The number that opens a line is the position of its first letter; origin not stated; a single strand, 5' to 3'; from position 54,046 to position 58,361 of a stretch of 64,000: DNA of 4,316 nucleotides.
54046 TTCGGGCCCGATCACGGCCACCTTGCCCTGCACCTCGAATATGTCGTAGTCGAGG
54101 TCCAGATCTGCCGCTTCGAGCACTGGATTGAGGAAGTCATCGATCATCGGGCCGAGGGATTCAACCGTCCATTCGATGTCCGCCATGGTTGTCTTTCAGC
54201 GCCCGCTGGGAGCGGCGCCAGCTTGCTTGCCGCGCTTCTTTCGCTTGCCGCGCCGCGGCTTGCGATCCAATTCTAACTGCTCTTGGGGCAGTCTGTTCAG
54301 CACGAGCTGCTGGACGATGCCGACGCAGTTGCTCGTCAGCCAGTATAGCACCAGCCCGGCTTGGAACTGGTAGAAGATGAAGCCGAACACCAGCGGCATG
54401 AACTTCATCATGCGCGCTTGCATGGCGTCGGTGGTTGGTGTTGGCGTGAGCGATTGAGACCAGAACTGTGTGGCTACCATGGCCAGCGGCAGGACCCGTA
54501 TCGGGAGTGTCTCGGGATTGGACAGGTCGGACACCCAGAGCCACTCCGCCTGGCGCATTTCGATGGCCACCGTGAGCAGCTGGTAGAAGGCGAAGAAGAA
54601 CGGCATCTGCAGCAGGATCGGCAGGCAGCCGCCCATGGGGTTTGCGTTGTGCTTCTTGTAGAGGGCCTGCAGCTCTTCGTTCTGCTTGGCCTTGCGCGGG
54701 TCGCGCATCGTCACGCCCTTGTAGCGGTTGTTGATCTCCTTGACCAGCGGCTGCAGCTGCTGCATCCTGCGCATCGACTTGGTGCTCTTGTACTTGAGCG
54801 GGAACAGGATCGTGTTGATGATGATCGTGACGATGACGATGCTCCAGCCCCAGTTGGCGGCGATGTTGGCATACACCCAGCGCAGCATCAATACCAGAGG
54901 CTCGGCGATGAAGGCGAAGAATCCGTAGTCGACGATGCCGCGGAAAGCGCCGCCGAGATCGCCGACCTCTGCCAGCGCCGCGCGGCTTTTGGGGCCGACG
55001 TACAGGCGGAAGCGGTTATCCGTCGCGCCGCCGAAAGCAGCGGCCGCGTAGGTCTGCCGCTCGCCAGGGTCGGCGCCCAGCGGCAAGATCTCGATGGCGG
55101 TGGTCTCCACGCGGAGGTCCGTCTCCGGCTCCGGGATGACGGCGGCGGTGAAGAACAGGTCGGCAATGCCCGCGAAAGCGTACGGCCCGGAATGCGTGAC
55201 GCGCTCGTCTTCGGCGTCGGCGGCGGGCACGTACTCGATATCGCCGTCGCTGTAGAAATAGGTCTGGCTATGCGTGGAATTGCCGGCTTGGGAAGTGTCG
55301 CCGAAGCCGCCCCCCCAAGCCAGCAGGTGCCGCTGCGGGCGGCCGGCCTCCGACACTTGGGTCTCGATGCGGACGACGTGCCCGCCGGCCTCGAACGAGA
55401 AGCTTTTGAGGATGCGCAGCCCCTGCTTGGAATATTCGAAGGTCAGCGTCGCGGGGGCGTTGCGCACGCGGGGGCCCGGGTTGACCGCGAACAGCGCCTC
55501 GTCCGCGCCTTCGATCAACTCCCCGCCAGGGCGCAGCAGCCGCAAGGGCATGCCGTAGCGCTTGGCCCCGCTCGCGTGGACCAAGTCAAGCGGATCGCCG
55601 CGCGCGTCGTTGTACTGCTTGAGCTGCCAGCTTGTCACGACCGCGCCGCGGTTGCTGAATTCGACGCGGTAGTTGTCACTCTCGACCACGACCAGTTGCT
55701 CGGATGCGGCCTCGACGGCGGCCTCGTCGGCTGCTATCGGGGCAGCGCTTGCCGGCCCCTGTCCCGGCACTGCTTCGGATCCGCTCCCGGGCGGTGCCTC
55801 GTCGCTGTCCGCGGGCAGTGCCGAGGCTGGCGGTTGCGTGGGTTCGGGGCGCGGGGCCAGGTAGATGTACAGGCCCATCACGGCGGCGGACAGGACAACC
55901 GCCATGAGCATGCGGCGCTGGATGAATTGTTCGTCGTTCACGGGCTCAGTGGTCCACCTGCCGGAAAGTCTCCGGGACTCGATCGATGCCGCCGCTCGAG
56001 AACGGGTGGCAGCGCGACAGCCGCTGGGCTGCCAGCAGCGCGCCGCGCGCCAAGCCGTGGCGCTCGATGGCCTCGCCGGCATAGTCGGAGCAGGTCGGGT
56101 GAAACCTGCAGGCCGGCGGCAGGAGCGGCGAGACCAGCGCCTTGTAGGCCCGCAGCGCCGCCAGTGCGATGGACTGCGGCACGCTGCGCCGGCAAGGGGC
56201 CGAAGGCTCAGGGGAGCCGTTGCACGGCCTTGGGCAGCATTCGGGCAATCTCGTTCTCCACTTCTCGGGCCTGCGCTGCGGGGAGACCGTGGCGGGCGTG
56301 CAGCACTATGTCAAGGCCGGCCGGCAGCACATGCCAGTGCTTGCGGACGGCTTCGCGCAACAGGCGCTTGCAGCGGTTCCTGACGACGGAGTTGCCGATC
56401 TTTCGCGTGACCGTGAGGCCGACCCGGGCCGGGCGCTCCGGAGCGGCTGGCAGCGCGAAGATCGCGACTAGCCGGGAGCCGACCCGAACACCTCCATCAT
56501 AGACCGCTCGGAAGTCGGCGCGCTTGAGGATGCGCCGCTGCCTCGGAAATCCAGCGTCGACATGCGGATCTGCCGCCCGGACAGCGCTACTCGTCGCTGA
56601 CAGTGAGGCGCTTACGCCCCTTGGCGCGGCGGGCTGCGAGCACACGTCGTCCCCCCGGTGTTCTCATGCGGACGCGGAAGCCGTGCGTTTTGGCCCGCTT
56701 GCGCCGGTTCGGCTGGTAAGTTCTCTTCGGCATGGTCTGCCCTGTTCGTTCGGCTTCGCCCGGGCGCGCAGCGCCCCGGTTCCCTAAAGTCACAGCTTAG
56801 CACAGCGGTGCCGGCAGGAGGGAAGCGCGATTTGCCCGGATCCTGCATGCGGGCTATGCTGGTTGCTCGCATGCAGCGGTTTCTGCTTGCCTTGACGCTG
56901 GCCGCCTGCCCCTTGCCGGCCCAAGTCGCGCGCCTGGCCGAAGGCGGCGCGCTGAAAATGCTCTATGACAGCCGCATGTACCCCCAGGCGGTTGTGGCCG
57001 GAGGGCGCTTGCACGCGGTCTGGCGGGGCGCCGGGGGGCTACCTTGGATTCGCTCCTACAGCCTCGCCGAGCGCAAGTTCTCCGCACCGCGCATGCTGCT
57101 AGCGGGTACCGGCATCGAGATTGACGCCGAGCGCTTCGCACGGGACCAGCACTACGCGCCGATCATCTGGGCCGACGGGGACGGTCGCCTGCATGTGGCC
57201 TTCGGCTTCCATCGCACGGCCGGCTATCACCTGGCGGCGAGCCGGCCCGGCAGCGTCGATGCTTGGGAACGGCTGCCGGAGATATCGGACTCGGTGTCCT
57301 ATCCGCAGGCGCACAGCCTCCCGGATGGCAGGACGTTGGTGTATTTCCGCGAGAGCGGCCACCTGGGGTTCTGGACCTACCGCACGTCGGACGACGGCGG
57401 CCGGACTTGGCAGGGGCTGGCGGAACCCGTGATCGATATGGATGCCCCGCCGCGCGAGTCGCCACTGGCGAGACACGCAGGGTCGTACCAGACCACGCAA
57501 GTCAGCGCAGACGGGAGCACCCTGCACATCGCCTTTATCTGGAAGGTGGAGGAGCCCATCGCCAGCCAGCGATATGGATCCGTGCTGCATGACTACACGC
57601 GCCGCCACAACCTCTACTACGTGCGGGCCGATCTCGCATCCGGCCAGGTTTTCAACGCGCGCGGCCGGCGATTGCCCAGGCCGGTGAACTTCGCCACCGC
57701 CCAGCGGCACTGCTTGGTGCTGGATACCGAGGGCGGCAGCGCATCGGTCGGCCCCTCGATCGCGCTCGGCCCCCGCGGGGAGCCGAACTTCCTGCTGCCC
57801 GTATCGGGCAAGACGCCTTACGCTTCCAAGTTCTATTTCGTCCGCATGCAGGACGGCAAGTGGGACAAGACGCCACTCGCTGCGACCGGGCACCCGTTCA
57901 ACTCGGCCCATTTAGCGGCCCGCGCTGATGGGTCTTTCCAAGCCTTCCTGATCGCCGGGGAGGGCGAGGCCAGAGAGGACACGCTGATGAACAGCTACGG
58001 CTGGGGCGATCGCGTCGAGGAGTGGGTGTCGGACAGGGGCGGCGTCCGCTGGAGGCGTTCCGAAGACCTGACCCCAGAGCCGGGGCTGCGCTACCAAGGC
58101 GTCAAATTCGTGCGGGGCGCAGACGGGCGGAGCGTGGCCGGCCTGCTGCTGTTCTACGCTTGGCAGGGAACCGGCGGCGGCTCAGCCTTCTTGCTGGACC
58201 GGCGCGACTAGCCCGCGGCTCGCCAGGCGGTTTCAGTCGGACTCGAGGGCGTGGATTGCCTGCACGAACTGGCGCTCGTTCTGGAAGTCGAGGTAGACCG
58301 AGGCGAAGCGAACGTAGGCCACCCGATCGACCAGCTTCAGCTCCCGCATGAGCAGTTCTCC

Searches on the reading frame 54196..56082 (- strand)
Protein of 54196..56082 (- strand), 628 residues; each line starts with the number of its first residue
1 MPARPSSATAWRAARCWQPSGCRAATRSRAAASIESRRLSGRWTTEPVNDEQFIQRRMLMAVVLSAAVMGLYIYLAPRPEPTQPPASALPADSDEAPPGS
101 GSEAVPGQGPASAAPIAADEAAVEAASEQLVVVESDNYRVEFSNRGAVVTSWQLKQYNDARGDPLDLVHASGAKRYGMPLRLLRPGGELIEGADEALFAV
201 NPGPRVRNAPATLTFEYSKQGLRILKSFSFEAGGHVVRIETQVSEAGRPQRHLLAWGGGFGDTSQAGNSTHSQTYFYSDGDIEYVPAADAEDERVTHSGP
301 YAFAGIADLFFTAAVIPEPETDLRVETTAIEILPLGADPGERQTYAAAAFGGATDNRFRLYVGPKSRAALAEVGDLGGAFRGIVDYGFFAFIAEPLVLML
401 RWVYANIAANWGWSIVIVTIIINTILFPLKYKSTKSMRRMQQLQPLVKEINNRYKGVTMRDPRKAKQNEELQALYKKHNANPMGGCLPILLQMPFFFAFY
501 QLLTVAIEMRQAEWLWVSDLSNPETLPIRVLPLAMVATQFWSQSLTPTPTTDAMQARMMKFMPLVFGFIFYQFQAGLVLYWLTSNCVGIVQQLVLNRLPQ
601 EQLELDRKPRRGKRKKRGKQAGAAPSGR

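Call 38: search_protein_families(library=pfam, proteins=[window:54196-56082:-], max_evalue=0.00001)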
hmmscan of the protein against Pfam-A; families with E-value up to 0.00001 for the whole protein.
window:54196-56082:- (628 aa): 2 families
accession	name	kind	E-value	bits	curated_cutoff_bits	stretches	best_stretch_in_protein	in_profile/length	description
PF02096.25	60KD_IMP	-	1.4e-57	194.6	35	1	411-597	1-163/163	60Kd inner membrane protein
PF14849.12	YidC_periplas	-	1.3e-26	94.6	24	1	131-398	2-282/283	YidC periplasmic domain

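Call 74: find_homologous_proteins(query=window:54196-56082:-, max_evalue=1e-20)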
Query window:54196-56082:- (628 aa): 2360 proteins with E <= 1e-20 among 8000 candidates; the best 120 are listed.
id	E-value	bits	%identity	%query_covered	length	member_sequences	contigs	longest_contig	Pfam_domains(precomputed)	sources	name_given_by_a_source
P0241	0.0e+0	1279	99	91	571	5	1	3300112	PF02096.27,PF14849.13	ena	-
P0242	0.0e+0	1111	84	91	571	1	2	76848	PF02096.27,PF14849.13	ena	-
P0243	0.0e+0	1110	84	91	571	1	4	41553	PF02096.27,PF14849.13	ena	-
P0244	0.0e+0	1110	84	91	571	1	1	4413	PF02096.27,PF14849.13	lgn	-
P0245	0.0e+0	1108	84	91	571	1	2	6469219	PF02096.27,PF14849.13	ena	-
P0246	0.0e+0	1108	84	91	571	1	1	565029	PF02096.27,PF14849.13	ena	-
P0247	0.0e+0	1107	84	91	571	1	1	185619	PF02096.27,PF14849.13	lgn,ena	-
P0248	0.0e+0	1102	84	91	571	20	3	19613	PF02096.27,PF14849.13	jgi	-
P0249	0.0e+0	1101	84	91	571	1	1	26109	PF02096.27,PF14849.13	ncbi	-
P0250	0.0e+0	1100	84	91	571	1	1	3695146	PF02096.27,PF14849.13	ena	-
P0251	0.0e+0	1090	84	89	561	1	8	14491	PF02096.27,PF14849.13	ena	-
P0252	0.0e+0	1089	84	89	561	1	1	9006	PF02096.27,PF14849.13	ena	-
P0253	0.0e+0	1087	84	89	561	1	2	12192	PF02096.27,PF14849.13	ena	-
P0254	0.0e+0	1087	84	89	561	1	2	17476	PF02096.27,PF14849.13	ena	-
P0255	0.0e+0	1087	84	89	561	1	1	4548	PF02096.27,PF14849.13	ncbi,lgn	-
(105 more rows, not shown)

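Call 75: find_encoding_contigs(protein=P0241, flank=10000, max_places=3)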
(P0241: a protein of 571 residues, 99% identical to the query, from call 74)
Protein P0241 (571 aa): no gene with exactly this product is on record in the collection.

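Call 76: find_encoding_contigs(protein=window:54196-55911:-, flank=10000, max_places=3)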
Protein window:54196-55911:- (571 aa): no gene with exactly this product is on record in the collection.

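Call 77: list_cluster_members(proteins=[P0241])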
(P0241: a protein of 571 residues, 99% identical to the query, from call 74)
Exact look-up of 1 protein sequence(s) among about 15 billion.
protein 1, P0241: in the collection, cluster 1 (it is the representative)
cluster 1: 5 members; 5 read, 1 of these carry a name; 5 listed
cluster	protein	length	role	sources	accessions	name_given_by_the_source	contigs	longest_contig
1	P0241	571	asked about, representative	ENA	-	-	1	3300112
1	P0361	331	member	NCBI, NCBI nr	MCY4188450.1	MAG: membrane protein insertase YidC, partial [Bryobacterales bacterium] | membrane protein insertase YidC [Bryobacterales bacterium]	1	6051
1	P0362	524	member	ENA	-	-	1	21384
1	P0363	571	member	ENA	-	-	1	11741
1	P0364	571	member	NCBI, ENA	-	-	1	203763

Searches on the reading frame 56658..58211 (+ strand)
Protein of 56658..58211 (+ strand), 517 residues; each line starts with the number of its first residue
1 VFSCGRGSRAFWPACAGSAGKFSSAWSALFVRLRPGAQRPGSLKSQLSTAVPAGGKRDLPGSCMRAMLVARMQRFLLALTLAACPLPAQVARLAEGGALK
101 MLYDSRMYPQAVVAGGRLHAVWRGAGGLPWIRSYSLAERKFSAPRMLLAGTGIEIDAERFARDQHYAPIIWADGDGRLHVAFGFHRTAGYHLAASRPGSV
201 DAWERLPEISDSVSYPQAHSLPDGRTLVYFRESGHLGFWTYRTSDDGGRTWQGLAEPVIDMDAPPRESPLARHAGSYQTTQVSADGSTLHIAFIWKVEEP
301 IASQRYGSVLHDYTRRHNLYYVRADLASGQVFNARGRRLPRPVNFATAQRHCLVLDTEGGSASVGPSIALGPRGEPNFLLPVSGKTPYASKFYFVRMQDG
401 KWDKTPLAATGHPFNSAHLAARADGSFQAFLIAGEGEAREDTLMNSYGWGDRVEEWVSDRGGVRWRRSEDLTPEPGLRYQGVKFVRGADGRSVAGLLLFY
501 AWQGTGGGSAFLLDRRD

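Call 38: search_protein_families(library=pfam, proteins=[window:56658-58211:+], max_evalue=0.00001)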
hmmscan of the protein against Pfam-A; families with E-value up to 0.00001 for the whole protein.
window:56658-58211:+ (517 aa): 1 family
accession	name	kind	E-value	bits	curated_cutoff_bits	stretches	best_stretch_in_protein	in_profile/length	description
PF15892.11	BNR_4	-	4.8e-21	75.8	27.3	1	136-408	8-270/272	BNR repeat-containing family member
